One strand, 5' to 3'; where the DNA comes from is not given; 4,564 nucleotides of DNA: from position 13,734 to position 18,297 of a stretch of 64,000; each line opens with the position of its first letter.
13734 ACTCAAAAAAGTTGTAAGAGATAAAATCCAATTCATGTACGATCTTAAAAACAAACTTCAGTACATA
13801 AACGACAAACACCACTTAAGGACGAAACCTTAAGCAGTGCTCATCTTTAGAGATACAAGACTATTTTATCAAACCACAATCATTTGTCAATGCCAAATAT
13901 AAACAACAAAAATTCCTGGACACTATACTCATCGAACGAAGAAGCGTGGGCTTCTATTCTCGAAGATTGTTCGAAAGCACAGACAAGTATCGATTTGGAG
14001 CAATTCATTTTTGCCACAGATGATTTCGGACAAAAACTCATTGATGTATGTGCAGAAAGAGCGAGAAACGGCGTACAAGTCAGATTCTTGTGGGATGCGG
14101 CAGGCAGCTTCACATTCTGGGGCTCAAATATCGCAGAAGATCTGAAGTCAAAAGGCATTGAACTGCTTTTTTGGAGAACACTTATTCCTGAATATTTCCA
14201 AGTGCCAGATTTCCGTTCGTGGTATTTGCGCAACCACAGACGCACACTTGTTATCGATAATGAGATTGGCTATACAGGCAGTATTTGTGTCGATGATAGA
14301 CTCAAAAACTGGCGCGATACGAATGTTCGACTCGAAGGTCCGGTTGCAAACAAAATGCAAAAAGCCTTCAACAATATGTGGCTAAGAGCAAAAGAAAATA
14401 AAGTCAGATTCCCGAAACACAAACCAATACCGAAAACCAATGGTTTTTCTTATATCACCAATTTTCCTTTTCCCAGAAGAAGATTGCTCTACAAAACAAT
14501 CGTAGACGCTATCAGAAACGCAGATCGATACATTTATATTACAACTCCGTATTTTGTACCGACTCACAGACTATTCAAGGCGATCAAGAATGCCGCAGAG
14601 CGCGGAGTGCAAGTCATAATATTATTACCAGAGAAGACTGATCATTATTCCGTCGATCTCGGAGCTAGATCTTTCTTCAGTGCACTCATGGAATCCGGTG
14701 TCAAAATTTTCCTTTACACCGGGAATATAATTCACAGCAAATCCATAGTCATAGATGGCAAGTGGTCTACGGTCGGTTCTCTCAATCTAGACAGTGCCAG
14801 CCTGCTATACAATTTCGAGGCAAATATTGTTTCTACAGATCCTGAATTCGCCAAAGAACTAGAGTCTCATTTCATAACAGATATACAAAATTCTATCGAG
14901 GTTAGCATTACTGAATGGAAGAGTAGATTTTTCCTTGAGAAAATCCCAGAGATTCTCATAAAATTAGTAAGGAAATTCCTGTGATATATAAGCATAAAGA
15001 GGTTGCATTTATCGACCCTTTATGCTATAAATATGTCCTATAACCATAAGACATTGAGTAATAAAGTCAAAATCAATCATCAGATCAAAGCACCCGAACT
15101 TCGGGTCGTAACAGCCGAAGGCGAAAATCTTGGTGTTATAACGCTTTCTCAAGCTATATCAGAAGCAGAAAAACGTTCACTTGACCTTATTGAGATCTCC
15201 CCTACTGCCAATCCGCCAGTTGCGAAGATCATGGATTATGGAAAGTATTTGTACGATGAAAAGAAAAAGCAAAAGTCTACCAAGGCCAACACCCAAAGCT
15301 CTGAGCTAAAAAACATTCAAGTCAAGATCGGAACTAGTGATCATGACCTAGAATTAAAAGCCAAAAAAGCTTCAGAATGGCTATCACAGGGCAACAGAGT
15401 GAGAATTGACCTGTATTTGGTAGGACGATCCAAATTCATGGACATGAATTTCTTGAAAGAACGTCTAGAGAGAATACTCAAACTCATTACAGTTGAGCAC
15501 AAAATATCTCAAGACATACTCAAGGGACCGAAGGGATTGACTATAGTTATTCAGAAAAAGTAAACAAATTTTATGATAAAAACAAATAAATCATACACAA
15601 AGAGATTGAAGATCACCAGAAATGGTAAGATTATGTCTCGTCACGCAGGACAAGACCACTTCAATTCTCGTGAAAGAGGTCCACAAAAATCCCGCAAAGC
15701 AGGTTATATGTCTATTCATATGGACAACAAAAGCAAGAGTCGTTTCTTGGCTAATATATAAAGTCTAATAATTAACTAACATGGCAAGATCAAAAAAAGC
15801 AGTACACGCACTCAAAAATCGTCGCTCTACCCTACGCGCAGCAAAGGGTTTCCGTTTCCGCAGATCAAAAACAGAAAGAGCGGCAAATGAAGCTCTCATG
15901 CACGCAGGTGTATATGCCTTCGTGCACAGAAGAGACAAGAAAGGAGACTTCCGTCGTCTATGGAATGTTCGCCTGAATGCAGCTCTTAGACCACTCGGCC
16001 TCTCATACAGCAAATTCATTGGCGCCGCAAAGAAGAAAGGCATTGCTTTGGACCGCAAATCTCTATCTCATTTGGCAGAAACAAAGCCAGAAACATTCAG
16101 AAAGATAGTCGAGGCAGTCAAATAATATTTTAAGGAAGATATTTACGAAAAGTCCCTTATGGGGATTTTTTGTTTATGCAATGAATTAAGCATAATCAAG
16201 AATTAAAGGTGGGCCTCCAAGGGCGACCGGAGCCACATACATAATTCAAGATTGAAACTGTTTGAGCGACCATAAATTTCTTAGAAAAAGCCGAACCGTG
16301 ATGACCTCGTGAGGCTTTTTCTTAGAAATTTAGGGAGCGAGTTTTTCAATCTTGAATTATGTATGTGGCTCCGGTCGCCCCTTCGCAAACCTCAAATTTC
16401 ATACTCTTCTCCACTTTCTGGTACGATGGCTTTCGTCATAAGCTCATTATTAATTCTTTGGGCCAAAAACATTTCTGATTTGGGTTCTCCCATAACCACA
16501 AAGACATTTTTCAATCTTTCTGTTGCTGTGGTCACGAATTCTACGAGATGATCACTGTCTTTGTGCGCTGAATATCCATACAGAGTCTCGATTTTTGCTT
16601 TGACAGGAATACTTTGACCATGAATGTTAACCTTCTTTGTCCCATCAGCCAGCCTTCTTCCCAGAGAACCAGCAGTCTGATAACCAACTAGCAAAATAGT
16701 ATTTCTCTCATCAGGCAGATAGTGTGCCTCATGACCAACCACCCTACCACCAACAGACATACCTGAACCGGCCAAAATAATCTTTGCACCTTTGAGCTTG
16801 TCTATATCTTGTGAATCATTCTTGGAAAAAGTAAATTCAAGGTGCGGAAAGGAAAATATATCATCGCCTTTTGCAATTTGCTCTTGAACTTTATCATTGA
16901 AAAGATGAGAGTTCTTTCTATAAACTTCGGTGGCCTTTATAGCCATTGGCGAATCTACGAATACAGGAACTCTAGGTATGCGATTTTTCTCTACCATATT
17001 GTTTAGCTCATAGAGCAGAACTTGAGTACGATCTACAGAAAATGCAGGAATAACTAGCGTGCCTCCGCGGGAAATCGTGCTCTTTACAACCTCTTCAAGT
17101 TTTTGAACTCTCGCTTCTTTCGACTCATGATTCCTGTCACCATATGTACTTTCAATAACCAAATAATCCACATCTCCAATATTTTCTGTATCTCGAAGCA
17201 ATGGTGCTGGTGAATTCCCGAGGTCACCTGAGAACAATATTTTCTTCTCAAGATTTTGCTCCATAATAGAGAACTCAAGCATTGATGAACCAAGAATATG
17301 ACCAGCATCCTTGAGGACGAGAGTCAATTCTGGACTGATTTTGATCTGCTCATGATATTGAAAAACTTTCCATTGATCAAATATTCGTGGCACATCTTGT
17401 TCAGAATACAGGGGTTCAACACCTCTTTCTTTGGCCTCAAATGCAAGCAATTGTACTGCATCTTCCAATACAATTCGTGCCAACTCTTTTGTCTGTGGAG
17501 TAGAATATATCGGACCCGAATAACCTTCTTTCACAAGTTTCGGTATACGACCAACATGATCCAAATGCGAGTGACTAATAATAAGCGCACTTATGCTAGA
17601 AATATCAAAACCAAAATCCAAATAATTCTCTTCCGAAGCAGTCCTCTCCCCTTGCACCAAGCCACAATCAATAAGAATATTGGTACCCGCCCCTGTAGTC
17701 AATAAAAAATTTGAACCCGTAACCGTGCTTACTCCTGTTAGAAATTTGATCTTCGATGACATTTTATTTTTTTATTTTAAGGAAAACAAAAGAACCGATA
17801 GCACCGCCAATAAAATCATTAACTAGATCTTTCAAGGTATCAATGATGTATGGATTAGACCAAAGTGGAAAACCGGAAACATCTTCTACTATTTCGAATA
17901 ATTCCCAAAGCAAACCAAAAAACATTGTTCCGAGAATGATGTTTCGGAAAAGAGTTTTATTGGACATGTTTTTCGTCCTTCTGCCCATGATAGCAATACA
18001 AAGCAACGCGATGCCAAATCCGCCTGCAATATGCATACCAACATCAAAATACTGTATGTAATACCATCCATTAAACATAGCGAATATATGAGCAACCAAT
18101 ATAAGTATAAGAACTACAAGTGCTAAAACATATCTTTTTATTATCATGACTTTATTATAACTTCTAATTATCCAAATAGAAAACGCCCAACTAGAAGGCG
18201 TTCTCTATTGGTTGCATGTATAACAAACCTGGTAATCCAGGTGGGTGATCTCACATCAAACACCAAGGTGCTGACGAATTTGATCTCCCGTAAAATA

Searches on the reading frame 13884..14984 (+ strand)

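Call 48: search_protein_families(library=pfam, proteins=[window:13884-14984:+], max_evalue=0.01)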
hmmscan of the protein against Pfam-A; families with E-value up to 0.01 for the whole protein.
window:13884-14984:+ (366 aa): 3 families
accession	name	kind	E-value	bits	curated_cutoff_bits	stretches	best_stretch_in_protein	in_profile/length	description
PF13091.12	PLDc_2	-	7e-44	149.3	27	2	206-332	1-130/132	PLD-like domain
PF00614.28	PLDc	-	1.4e-08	34.8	21.9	1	281-305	3-27/28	Phospholipase D Active site motif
PF11495.14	Regulator_TrmB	-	0.0009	19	22.2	0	204-254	13-62/233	Archaeal transcriptional regulator TrmB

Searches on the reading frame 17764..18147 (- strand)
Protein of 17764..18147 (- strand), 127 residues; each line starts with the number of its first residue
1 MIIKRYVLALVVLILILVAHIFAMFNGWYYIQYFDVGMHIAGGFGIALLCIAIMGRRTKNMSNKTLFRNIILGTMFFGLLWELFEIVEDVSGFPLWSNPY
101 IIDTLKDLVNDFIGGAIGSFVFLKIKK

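Call 48: search_protein_families(library=pfam, proteins=[window:17764-18147:-], max_evalue=0.01)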
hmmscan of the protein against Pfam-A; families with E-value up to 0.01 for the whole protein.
window:17764-18147:- (127 aa): 0 families
